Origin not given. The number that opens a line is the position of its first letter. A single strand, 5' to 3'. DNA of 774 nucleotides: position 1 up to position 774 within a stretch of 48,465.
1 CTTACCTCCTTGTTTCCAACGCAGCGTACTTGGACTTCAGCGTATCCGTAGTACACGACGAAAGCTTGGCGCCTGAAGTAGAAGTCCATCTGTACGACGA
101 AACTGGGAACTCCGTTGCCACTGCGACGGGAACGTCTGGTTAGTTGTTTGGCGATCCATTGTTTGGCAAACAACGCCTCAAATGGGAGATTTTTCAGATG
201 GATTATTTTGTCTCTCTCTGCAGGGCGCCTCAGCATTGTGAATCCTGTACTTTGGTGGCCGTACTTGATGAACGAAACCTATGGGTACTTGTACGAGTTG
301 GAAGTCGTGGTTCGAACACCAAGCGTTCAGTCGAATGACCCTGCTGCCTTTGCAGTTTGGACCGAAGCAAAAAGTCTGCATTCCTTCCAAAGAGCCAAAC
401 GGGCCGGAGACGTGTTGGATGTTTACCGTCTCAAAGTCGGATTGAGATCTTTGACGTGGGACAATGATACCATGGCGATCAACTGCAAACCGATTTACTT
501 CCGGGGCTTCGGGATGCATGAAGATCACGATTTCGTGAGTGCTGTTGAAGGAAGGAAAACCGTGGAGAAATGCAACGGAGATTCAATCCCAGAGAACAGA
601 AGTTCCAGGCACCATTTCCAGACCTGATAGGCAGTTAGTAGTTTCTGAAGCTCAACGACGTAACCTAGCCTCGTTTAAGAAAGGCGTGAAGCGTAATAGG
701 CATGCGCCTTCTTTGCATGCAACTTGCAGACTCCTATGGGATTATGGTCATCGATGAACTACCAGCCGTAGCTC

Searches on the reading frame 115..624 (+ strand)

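Call 58: search_protein_families(library=pfam, max_evalue=0.01, proteins=[window:115-624:+])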
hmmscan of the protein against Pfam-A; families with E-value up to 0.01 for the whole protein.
window:115-624:+ (170 aa): 1 family
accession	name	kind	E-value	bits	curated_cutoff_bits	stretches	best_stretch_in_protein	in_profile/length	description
PF00703.27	Glyco_hydro_2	-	0.0074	17.5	23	0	38-66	69-92/109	Glycosyl hydrolases family 2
